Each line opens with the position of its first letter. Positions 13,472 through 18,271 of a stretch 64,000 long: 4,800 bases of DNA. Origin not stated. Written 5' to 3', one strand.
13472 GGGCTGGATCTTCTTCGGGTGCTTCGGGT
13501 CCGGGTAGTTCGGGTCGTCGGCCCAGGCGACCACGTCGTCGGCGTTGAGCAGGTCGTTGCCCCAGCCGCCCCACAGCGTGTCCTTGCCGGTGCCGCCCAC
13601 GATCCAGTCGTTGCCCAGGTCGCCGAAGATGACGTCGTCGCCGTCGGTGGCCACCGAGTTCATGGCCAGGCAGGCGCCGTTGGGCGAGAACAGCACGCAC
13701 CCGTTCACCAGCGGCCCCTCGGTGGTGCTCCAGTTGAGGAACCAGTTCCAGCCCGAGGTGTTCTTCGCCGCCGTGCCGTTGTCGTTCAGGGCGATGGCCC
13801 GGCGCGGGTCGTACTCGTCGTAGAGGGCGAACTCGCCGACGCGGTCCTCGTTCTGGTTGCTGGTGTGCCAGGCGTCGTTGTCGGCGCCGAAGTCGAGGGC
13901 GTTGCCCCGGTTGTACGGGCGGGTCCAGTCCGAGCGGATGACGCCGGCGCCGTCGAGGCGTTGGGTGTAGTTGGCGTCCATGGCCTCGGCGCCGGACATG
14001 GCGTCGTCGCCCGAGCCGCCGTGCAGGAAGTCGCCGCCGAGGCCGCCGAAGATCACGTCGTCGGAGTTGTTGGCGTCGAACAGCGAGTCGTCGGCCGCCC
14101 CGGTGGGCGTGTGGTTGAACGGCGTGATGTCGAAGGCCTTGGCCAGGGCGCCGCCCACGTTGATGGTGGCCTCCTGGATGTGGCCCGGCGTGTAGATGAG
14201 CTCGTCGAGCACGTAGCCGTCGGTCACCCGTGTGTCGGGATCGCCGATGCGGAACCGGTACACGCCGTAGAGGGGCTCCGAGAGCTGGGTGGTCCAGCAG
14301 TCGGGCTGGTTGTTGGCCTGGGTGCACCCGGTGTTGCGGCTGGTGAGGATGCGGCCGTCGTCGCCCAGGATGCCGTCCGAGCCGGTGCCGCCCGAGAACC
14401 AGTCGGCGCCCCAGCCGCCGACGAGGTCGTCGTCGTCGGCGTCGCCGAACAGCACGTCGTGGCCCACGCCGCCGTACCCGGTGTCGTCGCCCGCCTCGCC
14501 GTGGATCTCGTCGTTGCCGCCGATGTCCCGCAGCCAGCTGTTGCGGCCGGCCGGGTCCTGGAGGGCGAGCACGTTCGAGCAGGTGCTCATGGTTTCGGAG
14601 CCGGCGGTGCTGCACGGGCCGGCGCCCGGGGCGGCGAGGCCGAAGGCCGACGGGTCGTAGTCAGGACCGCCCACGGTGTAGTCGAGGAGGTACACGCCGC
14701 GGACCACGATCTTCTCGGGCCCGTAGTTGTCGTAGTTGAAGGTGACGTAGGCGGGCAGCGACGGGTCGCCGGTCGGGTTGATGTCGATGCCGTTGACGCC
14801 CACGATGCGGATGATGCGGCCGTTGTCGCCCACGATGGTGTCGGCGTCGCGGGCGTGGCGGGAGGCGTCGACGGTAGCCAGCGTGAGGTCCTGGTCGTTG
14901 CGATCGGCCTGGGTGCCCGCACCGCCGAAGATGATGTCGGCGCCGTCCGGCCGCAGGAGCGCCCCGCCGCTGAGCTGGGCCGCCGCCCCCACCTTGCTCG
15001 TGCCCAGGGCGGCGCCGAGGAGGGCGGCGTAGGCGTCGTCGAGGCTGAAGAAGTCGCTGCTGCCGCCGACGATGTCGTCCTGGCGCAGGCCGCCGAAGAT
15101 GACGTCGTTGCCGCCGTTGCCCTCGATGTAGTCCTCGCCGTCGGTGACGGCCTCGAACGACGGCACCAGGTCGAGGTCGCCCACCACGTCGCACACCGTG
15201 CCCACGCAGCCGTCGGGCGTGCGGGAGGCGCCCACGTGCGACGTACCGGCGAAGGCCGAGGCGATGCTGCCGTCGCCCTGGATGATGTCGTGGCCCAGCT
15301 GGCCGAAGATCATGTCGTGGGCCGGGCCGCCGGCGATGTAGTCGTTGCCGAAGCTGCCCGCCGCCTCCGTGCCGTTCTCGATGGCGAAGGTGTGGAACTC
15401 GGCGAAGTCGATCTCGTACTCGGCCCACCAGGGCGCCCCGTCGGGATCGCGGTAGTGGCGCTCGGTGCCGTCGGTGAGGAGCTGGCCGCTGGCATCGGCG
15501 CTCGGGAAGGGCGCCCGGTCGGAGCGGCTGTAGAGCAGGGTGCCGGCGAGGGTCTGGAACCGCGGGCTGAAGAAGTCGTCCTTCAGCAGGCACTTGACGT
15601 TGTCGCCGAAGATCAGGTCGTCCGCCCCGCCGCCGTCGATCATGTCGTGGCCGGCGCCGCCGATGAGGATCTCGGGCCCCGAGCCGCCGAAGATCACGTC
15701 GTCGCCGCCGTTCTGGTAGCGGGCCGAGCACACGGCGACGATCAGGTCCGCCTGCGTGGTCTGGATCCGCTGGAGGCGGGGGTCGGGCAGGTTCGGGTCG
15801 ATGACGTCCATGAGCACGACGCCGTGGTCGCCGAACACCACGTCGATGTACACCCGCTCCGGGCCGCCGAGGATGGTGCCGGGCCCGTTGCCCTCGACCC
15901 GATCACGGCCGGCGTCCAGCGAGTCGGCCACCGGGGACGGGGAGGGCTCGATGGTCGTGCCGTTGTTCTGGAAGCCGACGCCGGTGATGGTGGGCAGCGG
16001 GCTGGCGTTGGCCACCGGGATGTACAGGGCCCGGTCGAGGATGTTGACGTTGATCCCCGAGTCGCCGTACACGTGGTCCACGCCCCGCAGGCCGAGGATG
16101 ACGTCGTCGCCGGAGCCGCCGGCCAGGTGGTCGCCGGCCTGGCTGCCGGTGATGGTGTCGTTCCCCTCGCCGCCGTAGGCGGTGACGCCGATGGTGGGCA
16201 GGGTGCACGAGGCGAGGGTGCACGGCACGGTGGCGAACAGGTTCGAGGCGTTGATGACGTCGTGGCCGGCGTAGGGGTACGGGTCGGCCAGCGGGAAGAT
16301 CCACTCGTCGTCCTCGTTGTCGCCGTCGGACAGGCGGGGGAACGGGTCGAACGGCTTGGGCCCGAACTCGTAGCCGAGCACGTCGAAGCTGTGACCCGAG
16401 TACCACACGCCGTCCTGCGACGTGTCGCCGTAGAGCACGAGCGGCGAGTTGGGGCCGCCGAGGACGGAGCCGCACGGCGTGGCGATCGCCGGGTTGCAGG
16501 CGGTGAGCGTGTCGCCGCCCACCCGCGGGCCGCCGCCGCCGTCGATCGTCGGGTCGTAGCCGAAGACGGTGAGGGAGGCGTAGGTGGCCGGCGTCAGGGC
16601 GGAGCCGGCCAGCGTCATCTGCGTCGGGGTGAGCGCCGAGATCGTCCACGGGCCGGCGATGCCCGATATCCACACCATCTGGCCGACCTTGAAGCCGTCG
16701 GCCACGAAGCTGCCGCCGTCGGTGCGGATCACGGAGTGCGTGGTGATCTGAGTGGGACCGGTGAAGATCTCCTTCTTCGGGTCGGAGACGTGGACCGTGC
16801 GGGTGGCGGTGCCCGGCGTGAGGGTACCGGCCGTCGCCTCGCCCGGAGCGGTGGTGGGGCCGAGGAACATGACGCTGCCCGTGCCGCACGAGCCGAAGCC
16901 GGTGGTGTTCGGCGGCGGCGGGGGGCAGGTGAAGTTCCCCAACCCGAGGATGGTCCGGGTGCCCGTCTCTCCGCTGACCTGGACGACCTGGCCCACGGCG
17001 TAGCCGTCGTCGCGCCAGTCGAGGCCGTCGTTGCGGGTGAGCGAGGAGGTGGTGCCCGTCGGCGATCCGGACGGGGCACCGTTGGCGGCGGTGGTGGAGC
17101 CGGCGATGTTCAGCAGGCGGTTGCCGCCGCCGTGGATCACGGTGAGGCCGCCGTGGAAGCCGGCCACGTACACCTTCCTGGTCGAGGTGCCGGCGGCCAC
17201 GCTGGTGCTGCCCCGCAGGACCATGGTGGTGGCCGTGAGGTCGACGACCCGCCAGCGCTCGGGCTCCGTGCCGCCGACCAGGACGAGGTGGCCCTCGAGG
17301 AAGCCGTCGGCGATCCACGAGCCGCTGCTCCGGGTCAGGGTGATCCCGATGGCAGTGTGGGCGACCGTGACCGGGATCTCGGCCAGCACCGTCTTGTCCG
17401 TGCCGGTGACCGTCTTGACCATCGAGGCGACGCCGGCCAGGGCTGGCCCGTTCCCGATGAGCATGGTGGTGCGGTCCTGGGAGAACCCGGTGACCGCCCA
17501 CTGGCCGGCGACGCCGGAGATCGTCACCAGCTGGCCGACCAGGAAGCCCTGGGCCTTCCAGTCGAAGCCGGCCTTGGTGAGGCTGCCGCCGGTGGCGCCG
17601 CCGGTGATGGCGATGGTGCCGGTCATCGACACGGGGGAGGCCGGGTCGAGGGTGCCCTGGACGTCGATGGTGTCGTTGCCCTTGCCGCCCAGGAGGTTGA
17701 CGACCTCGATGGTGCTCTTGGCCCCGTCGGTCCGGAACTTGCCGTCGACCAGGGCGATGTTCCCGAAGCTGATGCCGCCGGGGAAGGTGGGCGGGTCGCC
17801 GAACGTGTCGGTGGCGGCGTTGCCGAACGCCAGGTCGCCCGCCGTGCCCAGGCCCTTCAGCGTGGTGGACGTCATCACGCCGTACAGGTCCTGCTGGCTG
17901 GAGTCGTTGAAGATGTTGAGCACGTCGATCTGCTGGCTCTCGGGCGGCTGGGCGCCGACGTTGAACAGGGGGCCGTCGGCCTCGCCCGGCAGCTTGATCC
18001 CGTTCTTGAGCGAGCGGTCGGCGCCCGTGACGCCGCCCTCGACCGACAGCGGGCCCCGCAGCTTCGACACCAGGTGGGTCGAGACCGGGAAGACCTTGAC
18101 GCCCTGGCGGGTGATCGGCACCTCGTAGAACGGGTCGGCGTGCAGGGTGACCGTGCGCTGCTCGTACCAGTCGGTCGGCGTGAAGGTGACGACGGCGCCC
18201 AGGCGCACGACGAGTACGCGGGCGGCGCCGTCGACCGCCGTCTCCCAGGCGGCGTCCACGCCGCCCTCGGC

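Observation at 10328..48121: One uninterrupted 37,794-nt ORF: a 12,597-residue secreted giant protein filling 59 percent of the window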

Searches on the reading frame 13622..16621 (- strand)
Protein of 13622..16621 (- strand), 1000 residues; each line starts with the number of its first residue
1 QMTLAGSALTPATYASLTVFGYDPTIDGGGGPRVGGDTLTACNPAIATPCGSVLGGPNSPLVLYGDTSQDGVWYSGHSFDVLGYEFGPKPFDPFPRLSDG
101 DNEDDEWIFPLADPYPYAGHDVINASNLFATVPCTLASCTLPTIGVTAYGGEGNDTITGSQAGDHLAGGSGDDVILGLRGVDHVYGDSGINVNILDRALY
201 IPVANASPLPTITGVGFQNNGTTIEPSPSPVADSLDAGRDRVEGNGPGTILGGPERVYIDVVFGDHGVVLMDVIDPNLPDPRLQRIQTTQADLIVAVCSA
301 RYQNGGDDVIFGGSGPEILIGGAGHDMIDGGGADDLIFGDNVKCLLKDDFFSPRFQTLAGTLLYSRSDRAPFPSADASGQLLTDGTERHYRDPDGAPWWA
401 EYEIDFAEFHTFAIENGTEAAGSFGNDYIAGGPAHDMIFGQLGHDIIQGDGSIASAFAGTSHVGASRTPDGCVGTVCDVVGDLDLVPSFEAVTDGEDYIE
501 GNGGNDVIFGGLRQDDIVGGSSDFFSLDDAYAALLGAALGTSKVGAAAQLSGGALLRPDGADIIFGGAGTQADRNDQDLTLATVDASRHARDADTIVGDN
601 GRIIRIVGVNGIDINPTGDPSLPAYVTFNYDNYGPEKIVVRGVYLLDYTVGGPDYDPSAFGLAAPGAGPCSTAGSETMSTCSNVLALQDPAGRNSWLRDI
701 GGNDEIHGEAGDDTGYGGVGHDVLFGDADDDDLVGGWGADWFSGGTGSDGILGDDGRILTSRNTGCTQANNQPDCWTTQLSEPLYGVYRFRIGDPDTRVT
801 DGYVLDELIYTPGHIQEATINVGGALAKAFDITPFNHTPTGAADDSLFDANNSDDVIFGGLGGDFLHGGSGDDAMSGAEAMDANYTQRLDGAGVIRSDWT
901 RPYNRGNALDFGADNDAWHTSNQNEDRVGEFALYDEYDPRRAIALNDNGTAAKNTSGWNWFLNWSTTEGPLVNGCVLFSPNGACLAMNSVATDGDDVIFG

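Call 8: search_protein_families(library=pfam, proteins=[window:13622-16621:-], max_evalue=0.01)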
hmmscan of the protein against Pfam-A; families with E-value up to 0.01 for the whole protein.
window:13622-16621:- (1000 aa): 1 family
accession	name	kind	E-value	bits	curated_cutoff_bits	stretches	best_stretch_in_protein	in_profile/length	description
PF00353.25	HemolysinCabind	-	7.7e-19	67.8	23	6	159-191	2-34/36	RTX calcium-binding nonapeptide repeat (4 copies)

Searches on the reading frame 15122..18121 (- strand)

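Call 8: search_protein_families(library=pfam, proteins=[window:15122-18121:-], max_evalue=0.01)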
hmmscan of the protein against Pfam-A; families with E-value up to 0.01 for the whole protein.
window:15122-18121:- (1000 aa): 1 family
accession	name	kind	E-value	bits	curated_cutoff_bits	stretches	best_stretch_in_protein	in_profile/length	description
PF00353.25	HemolysinCabind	-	2.8e-09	37.2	23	3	659-691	2-34/36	RTX calcium-binding nonapeptide repeat (4 copies)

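Call 25: search_protein_families(library=ncbifam, proteins=[window:15122-18121:-], max_evalue=0.01)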
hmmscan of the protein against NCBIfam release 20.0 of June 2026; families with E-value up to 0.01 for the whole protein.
window:15122-18121:- (1000 aa): 7 families
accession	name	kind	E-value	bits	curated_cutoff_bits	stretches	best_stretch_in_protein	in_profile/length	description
NF053766.1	ZapA_metallo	exception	4.1e-11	42.6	940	2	647-692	332-377/483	ZapA family metalloprotease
NF035945.1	Zn_serralysin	subfamily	3e-09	36.6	500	1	648-694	322-368/462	serralysin family metalloprotease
NF046115.1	Ca_rpt_SMc04171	equivalog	2e-07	30.6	625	2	646-691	269-314/574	SMc04171 family calcium-binding repeat protein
NF033943.0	RTX_toxin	subfamily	4.7e-07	28.4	1000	2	649-690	691-732/930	RTX family hemolysin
NF050046.1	PueAB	exception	8.3e-05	21.2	670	0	650-699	374-423/616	polyurethane esterase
NF052454.1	BtaGlycanEglC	equivalog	0.0001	21.3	700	0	801-839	103-142/459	endo-1,3-1,4-beta-glycanase EglC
NF033203.1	entero_EhxA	exception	0.0043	15.2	2000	0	649-689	742-782/997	enterohemolysin EhxA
